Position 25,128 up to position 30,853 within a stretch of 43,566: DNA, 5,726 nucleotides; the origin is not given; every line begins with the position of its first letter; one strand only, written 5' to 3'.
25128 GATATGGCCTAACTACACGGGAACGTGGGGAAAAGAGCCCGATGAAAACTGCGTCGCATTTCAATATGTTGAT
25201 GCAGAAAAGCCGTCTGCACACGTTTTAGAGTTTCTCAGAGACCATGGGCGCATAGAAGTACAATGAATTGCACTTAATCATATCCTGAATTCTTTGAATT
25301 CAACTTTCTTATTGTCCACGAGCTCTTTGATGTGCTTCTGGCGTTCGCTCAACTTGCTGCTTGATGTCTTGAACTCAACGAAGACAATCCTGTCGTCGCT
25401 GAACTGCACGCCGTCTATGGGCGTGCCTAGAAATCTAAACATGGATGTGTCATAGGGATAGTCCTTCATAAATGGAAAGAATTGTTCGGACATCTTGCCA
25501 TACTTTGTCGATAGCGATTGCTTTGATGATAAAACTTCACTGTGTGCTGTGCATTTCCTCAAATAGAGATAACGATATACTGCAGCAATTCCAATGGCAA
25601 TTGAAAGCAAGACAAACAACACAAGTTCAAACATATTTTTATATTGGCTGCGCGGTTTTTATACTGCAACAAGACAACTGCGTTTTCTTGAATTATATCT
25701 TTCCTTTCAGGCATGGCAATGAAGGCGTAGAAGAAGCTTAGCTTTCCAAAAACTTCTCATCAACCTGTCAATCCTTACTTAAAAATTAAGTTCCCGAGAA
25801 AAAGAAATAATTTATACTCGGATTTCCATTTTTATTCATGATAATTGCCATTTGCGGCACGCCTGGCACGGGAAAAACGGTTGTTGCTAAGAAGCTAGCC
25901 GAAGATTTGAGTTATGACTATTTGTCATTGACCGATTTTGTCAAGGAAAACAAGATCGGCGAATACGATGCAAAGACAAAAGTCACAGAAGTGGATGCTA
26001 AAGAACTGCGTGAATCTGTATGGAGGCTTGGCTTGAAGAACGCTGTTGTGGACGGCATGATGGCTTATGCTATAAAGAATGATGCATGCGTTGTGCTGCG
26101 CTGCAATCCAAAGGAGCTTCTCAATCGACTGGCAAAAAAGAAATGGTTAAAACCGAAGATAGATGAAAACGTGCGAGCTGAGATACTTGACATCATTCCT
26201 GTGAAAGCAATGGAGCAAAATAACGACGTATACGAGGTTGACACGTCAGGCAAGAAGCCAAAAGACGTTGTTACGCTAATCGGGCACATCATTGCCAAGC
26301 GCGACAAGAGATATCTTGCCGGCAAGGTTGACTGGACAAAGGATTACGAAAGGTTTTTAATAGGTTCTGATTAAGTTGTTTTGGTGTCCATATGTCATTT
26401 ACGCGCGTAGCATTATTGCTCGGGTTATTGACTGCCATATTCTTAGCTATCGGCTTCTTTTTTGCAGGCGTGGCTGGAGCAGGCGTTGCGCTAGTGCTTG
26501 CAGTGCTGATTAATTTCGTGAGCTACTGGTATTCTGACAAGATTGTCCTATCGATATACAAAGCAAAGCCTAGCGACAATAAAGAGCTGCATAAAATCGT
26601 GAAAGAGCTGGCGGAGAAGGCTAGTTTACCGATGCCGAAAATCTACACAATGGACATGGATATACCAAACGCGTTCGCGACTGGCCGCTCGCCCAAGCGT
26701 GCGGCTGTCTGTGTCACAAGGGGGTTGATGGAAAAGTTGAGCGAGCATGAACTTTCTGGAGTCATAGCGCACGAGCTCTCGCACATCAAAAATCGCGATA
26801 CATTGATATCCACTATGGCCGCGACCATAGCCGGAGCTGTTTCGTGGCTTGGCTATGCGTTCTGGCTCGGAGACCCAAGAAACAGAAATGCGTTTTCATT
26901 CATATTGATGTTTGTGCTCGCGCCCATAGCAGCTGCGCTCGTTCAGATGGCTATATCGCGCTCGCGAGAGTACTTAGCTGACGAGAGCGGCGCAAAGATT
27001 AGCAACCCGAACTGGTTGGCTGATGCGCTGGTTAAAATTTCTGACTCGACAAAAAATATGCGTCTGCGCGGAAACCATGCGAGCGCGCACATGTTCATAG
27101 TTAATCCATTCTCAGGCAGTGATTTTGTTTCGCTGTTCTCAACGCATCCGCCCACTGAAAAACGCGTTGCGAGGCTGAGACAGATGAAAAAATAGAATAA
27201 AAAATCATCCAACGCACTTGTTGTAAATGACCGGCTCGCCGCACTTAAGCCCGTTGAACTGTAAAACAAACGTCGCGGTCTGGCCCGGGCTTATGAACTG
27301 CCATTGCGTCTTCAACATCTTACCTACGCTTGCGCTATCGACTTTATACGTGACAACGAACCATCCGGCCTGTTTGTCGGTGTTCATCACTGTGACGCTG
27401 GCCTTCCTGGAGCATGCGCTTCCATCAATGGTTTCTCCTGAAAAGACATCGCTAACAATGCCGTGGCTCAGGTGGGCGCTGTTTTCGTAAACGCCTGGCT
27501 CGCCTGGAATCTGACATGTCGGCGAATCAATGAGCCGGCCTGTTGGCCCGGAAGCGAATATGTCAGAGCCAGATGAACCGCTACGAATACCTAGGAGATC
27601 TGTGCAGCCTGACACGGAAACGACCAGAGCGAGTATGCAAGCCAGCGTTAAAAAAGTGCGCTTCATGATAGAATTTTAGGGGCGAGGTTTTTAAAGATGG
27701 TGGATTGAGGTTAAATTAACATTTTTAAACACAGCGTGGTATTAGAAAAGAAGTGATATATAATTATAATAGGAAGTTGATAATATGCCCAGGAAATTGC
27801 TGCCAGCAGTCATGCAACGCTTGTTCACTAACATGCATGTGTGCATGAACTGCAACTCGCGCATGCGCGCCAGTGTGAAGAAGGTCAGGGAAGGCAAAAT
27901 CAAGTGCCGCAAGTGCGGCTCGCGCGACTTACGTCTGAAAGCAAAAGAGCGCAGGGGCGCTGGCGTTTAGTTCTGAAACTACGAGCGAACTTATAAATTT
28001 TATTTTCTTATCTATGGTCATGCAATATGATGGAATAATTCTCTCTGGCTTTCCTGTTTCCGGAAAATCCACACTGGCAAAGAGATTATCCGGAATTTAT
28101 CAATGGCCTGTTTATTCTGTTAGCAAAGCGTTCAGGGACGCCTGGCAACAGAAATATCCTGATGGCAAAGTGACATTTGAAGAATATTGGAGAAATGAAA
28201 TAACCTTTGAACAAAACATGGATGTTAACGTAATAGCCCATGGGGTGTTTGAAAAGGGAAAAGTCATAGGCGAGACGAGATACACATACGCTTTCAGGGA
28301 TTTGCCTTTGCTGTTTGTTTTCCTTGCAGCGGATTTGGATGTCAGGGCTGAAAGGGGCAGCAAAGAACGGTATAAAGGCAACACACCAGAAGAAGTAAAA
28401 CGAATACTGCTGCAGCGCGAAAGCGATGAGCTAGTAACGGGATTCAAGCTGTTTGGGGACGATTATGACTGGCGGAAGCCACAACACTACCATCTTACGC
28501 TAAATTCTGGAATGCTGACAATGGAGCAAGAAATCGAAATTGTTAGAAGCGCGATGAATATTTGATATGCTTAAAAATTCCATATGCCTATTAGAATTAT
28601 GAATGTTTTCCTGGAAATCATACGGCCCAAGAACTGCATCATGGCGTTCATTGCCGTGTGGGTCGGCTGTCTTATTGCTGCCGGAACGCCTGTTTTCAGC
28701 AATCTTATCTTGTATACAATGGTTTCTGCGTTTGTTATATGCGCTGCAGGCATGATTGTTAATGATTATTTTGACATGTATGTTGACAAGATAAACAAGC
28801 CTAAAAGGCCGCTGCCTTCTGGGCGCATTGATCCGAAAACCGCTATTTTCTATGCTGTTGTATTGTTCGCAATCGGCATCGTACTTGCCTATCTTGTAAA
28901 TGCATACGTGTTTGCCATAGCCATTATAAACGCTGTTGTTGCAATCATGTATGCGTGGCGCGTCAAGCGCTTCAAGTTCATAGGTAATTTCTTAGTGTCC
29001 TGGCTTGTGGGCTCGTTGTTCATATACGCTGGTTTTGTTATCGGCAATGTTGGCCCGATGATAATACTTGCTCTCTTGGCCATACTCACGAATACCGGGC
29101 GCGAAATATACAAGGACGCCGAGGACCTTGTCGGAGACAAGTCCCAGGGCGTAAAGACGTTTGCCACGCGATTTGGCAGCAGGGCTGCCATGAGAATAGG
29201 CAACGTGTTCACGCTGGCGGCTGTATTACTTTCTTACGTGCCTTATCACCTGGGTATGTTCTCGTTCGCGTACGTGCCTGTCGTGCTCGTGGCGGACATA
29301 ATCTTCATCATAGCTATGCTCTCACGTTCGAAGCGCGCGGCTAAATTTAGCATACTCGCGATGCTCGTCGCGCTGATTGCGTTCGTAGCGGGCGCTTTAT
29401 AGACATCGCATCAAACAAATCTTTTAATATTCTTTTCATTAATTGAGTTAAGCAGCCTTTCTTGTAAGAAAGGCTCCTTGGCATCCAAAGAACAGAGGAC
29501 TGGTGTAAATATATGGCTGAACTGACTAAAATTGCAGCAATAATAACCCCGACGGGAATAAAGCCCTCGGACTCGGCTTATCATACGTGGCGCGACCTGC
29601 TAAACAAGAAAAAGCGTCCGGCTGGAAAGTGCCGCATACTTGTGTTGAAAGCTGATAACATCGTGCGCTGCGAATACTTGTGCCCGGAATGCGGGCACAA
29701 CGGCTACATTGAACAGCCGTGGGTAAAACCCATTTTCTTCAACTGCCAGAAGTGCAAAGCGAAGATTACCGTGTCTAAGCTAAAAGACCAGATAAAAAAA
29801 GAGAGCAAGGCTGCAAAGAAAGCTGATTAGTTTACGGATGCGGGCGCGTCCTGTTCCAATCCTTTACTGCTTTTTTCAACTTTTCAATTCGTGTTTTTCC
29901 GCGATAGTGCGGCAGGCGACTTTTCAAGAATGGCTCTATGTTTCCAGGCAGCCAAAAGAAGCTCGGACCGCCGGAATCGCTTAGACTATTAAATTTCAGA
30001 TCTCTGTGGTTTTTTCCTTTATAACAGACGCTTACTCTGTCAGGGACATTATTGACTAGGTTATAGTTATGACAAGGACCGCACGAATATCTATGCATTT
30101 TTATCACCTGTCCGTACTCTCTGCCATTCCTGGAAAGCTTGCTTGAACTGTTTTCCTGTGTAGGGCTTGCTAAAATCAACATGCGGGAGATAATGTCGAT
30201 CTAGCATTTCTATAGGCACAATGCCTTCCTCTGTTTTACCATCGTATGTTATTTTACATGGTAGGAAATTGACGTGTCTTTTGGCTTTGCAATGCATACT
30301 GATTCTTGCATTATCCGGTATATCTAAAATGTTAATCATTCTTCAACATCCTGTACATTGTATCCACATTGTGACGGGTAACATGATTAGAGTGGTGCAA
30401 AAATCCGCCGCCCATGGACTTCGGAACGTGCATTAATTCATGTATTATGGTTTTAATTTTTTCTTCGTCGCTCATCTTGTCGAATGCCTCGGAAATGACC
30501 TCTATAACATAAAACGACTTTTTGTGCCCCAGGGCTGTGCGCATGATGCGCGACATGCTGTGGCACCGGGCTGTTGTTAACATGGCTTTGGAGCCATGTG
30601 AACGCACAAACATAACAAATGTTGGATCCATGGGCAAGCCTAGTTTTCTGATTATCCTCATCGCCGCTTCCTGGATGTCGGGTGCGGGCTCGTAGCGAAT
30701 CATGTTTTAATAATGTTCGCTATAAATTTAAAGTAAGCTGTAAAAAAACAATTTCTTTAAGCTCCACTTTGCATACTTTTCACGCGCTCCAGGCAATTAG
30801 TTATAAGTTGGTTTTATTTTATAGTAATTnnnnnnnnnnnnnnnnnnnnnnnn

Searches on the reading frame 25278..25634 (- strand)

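Call 47: search_protein_families(library=pfam, proteins=[window:25278-25634:-], max_evalue=0.001)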
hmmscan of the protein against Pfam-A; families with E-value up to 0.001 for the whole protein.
window:25278-25634:- (118 aa): 1 family
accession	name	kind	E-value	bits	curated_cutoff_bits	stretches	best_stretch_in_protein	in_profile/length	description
PF10107.15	Endonuc_Holl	-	6.6e-20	72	23.8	1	38-117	72-158/159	Endonuclease related to archaeal Holliday junction resolvase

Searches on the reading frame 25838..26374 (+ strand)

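Call 47: search_protein_families(library=pfam, proteins=[window:25838-26374:+], max_evalue=0.001)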
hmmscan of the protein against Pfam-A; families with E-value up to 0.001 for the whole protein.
window:25838-26374:+ (178 aa): 9 families
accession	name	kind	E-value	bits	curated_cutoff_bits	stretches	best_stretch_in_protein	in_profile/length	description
PF13238.12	AAA_18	-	3.9e-19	69.8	29.4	1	3-118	1-128/128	AAA domain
PF13207.12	AAA_17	-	2.7e-08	34.6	27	1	7-102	2-123/136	AAA domain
PF13671.12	AAA_33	-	1.2e-05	26.1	27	1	3-51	2-50/143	AAA domain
PF01202.28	SKI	-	2.5e-05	24.9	22.1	0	9-146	1-152/159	Shikimate kinase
PF13189.12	Cytidylate_kin2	-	2.7e-05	24.9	28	1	2-64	1-62/176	Cytidylate kinase-like family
PF00004.35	AAA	-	5.1e-05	24.2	21.2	1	5-43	3-42/131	ATPase family associated with various cellular activities (AAA)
PF02224.24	Cytidylate_kin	-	0.00018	21.7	26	0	3-38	1-36/211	Cytidylate kinase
PF13401.12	AAA_22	-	0.00035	21.3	27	1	2-25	7-30/130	AAA domain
PF13521.12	AAA_28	-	0.00087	20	27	0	3-28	2-27/164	AAA domain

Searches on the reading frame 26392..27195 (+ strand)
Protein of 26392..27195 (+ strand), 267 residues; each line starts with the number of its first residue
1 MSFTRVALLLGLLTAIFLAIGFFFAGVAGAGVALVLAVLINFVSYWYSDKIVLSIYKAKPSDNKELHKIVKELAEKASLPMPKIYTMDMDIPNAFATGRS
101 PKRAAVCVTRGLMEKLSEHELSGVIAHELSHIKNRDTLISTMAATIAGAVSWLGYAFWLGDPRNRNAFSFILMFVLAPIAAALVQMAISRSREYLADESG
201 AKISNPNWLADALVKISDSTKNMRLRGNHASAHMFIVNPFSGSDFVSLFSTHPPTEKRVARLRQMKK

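Call 13: search_protein_families(library=pfam, proteins=[window:26392-27195:+], max_evalue=0.01)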
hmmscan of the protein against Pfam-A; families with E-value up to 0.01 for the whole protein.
window:26392-27195:+ (267 aa): 4 families
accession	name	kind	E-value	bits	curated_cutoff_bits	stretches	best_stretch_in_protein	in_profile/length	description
PF01435.24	Peptidase_M48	-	1.9e-38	132.6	20.3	1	60-265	1-185/186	Peptidase family M48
PF05569.17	Peptidase_M56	-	1.6e-06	28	31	1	34-146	111-218/296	BlaR1 peptidase M56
PF05231.19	MASE1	-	0.0008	19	29.8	1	136-189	74-127/299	MASE1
PF04932.20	Wzy_C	-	0.0063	16.8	31.7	0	145-242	18-102/149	O-Antigen ligase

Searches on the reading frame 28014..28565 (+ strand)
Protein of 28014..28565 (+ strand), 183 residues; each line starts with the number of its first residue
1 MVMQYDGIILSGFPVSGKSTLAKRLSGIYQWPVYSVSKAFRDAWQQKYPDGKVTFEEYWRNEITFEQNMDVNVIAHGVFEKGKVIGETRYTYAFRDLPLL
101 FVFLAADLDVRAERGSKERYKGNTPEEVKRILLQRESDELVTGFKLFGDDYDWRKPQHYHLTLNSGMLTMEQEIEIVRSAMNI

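Call 13: search_protein_families(library=pfam, proteins=[window:28014-28565:+], max_evalue=0.01)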
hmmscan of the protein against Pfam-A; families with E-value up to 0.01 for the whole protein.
window:28014-28565:+ (183 aa): 5 families
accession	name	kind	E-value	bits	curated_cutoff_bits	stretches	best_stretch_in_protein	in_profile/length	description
PF13189.12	Cytidylate_kin2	-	7.6e-08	33.2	28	1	71-165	83-174/176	Cytidylate kinase-like family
PF13238.12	AAA_18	-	2.9e-06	28.2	29.4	1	8-126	1-119/128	AAA domain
PF13521.12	AAA_28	-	0.00035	21.3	27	1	8-69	2-60/164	AAA domain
PF13207.12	AAA_17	-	0.00045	20.9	27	1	12-49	2-39/136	AAA domain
PF08433.16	KTI12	-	0.002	18.2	22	1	8-32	4-28/271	Chromatin associated protein KTI12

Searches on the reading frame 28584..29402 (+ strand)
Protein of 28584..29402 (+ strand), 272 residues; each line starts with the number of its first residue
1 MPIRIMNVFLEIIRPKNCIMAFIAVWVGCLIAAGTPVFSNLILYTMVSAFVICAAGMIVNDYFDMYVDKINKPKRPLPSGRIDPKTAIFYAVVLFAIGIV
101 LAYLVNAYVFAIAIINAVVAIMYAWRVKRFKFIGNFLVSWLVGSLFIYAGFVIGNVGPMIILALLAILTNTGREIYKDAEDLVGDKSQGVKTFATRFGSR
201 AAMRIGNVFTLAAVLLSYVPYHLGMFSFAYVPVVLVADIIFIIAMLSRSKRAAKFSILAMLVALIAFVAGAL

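Call 13: search_protein_families(library=pfam, proteins=[window:28584-29402:+], max_evalue=0.01)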
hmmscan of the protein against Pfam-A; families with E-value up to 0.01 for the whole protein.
window:28584-29402:+ (272 aa): 1 family
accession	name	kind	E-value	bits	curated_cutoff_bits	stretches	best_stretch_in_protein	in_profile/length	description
PF01040.23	UbiA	-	2.7e-40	138.7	34.2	1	22-250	2-233/250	UbiA prenyltransferase family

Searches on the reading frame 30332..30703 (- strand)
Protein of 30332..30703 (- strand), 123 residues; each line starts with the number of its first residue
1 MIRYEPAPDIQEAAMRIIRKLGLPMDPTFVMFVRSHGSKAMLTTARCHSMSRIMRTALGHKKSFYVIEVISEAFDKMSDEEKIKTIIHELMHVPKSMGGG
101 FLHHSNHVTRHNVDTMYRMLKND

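Call 13: search_protein_families(library=pfam, proteins=[window:30332-30703:-], max_evalue=0.01)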
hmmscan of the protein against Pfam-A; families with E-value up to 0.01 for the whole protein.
window:30332-30703:- (123 aa): 1 family
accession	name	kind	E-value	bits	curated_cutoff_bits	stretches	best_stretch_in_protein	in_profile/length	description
PF18894.6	PhageMetallopep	-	2.1e-19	70.4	23.7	1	3-105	2-111/134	Putative phage metallopeptidase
